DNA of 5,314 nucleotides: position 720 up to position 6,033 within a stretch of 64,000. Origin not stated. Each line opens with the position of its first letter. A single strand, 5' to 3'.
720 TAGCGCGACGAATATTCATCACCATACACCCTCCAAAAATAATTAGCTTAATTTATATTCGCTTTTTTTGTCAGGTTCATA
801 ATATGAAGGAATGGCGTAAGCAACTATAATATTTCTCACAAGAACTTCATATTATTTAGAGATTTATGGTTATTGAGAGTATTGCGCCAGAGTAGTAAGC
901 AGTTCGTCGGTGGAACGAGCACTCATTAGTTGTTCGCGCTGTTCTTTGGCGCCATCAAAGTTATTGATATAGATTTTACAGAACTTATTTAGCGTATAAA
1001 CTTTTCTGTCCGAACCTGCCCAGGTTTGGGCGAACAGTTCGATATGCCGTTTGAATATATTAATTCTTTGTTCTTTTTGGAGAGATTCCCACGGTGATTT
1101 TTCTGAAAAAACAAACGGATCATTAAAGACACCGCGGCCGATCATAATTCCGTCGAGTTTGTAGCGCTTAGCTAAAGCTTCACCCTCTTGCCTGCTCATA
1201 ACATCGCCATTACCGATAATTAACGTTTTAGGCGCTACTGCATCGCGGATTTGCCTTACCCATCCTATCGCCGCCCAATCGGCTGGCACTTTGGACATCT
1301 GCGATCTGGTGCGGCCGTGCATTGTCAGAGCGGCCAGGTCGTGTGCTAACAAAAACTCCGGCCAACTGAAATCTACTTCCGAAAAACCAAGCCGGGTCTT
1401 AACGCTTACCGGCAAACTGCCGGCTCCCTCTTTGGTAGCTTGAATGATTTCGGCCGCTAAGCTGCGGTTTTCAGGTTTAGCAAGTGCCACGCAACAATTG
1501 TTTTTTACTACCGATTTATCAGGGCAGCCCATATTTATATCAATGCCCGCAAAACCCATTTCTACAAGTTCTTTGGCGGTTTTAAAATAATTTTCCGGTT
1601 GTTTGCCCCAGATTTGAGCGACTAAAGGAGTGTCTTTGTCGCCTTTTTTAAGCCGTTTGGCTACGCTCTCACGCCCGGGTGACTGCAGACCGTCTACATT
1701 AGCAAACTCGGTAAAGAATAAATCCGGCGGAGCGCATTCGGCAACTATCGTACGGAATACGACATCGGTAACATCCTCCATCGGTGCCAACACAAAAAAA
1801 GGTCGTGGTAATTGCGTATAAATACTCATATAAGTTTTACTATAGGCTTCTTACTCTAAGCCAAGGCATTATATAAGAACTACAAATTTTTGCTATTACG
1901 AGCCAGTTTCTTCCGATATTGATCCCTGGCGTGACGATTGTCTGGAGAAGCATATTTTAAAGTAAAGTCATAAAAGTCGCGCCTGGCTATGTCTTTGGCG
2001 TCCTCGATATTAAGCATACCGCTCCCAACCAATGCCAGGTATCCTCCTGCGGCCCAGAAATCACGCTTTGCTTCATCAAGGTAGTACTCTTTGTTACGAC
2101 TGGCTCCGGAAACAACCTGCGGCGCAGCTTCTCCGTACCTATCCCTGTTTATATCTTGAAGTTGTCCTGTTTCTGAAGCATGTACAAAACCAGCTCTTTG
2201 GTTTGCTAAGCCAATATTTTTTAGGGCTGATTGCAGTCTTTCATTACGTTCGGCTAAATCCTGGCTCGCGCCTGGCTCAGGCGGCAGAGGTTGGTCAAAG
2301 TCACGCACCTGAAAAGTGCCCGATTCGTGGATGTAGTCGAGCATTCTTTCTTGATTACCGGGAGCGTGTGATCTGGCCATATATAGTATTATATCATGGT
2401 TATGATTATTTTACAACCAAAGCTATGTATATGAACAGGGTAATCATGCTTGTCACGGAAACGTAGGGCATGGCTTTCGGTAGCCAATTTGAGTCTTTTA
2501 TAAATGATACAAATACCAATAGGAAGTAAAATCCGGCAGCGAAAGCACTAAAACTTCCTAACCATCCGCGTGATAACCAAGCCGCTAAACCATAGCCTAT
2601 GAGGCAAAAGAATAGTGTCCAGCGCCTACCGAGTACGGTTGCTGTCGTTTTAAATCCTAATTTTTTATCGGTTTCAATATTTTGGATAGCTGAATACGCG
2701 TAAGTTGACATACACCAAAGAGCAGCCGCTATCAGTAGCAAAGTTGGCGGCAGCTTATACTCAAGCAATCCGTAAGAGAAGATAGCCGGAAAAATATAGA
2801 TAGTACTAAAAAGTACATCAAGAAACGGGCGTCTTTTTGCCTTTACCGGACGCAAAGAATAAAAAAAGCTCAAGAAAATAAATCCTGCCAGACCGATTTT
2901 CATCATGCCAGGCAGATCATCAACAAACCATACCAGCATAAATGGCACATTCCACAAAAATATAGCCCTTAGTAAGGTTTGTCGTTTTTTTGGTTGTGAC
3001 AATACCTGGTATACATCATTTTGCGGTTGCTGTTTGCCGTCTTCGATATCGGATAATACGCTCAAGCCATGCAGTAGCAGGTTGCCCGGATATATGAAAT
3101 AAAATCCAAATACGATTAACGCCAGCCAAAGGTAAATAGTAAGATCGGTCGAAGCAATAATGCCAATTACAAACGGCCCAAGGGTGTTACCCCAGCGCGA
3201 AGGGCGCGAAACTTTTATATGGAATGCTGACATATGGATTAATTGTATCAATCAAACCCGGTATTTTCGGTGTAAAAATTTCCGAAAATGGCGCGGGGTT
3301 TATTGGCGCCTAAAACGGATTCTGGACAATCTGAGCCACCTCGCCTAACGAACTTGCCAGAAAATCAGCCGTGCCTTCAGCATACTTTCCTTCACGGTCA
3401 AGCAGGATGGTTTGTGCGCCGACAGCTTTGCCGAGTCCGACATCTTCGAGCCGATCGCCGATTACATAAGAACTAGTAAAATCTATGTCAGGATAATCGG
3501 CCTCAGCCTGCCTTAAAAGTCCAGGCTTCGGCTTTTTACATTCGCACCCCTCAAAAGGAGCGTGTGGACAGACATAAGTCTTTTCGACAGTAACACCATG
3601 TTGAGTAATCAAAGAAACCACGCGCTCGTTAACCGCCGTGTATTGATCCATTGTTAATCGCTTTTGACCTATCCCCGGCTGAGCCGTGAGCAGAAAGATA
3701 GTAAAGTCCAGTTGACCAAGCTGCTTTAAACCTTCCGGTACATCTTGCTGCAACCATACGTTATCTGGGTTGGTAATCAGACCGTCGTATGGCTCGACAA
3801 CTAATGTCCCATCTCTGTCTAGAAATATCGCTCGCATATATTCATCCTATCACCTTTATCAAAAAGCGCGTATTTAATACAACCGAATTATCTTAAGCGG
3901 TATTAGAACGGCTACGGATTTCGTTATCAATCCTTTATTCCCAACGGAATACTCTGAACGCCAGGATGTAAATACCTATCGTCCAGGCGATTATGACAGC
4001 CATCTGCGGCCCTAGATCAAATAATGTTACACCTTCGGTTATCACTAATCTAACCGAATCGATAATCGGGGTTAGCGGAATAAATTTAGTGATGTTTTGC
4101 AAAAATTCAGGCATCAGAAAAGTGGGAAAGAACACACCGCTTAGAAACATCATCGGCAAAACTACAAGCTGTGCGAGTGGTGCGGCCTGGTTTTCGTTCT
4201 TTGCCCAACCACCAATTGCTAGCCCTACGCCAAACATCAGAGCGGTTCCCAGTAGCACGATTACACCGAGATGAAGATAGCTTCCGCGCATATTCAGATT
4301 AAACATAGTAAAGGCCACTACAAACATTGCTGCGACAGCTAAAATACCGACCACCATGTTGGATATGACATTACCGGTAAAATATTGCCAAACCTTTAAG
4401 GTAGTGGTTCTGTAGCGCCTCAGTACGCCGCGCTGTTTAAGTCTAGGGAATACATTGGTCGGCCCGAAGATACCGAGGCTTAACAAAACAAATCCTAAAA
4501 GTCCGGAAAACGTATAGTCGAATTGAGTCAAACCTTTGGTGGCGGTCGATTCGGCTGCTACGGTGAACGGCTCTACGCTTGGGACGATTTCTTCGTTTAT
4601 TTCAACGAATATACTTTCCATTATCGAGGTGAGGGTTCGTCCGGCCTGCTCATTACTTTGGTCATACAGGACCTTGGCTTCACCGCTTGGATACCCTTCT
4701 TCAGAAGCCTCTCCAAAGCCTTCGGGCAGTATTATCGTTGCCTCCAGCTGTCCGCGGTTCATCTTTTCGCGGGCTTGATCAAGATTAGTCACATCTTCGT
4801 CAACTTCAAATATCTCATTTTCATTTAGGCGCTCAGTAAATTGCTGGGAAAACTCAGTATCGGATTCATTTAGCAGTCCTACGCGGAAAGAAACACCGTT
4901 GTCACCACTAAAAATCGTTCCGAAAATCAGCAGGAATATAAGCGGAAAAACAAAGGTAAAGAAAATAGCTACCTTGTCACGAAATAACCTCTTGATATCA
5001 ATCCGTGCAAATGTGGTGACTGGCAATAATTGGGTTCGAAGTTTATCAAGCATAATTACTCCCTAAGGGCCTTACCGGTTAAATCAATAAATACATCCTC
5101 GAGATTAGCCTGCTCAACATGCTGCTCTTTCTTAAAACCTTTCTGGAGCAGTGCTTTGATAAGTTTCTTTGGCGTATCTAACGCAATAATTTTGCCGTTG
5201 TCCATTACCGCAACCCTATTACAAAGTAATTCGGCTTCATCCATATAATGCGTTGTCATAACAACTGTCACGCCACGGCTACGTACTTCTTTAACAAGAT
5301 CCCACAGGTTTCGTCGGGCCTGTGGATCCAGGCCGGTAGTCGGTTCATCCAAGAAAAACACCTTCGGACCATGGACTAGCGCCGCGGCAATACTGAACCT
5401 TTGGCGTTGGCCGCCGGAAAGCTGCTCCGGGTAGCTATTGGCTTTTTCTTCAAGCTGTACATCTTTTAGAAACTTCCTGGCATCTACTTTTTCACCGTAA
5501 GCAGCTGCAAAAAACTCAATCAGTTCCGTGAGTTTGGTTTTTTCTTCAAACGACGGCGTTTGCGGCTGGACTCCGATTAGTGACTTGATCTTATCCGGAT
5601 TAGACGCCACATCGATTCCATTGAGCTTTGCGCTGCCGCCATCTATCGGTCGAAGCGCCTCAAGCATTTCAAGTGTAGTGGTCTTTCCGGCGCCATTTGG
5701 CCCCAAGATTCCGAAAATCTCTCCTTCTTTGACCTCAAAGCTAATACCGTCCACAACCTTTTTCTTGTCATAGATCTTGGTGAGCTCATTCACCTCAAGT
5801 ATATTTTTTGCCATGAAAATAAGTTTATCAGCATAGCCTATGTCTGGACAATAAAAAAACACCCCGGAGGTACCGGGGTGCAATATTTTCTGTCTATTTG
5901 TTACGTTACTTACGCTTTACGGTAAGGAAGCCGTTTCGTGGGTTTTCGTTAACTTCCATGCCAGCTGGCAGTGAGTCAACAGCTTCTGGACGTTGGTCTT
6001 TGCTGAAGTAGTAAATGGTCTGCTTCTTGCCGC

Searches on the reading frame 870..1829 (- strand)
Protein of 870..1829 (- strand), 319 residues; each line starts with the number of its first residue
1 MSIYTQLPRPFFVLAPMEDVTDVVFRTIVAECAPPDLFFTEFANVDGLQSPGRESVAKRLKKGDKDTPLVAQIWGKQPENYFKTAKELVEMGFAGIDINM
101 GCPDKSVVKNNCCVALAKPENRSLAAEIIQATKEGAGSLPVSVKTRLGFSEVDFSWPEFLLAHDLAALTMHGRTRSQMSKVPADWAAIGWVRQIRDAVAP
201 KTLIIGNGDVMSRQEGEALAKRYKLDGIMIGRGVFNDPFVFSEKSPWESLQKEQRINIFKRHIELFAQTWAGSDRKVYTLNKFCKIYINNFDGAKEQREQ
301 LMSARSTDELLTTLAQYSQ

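Call 29: search_protein_families(library=pfam, proteins=[window:870-1829:-], max_evalue=0.00001)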
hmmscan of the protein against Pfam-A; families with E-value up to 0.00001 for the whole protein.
window:870-1829:- (319 aa): 1 family
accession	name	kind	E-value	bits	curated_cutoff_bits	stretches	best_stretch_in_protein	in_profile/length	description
PF01207.24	Dus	-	1.1e-48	166.4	20.4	1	14-314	2-302/311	Dihydrouridine synthase (Dus)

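Call 100: find_encoding_contigs(protein=window:870-1829:-, flank=10000, max_places=1)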
Protein window:870-1829:- (319 aa): 3 contigs read that carry it; 1 place shown.
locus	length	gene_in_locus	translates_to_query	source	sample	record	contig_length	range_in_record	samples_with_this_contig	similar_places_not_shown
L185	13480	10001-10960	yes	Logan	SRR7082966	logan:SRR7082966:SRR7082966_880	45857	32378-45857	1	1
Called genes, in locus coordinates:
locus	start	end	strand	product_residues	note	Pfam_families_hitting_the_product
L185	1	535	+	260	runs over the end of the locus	-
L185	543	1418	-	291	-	PF21088:MS_channel_1st, PF00924:MS_channel_2nd, PF21082:MS_channel_3rd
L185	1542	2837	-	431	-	PF01225:Mur_ligase, PF08245:Mur_ligase_M, PF02875:Mur_ligase_C (weak)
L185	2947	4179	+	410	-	PF12832:MFS_1_like, PF07690:MFS_1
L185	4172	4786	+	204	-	-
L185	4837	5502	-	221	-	-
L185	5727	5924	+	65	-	-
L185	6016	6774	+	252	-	PF02463:SMC_N (faint), PF00005:ABC_tran, PF13175:AAA_15 (faint), PF13304:AAA_21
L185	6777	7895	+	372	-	PF12698:ABC2_membrane_3, PF01061:ABC2_membrane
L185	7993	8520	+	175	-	PF08645:PNK3P, PF13242:Hydrolase_like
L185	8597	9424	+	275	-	PF01040:UbiA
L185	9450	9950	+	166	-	-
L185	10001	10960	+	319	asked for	PF01207:Dus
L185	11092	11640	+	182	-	-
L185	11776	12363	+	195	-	-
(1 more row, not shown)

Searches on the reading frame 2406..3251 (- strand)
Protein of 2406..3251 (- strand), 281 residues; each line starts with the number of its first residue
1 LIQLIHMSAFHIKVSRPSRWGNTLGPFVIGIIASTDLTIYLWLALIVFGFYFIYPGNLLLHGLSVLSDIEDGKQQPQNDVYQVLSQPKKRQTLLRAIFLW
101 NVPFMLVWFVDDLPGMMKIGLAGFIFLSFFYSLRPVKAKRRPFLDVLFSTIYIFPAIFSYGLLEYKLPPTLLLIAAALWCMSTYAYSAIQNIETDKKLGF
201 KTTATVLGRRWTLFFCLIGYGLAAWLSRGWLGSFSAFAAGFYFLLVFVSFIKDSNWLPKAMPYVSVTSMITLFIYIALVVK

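Call 29: search_protein_families(library=pfam, proteins=[window:2406-3251:-], max_evalue=0.00001)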
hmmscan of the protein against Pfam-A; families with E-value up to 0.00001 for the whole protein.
window:2406-3251:- (281 aa): 1 family
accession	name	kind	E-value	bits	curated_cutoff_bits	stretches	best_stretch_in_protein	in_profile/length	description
PF01040.23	UbiA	-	2.4e-13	50.4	34.2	1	89-248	66-229/250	UbiA prenyltransferase family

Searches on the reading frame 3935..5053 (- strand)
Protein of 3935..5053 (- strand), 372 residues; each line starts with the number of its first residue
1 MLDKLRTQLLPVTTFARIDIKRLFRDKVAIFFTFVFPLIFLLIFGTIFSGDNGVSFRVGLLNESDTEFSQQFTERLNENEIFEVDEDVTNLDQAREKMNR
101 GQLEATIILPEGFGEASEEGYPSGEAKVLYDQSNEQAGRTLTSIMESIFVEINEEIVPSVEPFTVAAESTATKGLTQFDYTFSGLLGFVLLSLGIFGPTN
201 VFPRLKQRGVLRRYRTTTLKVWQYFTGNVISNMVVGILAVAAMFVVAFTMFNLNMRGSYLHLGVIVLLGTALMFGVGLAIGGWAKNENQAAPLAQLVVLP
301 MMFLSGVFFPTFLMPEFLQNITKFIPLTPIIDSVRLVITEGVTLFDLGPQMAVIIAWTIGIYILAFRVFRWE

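Call 29: search_protein_families(library=pfam, proteins=[window:3935-5053:-], max_evalue=0.00001)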
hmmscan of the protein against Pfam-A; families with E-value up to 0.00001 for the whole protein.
window:3935-5053:- (372 aa): 3 families
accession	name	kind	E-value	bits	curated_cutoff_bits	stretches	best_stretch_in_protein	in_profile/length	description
PF12698.13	ABC2_membrane_3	-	2.5e-45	155.5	31.6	1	28-366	2-346/347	ABC-2 family transporter protein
PF01061.29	ABC2_membrane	-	1.2e-28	100.6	26.9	1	178-337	51-209/211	ABC-2 type transporter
PF12679.13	ABC2_membrane_2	-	6.1e-09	36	27.2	1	15-370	3-279/283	ABC-2 family transporter protein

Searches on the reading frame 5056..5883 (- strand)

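Call 29: search_protein_families(library=pfam, proteins=[window:5056-5883:-], max_evalue=0.00001)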
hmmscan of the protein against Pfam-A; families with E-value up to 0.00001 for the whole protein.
window:5056-5883:- (275 aa): 2 families
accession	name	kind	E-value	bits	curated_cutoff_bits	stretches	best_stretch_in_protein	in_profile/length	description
PF00005.33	ABC_tran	-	5.1e-29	102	25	1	45-183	2-137/137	ABC transporter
PF13304.12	AAA_21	-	1.4e-16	61.9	27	1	140-212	223-298/304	AAA domain, putative AbiEii toxin, Type IV TA system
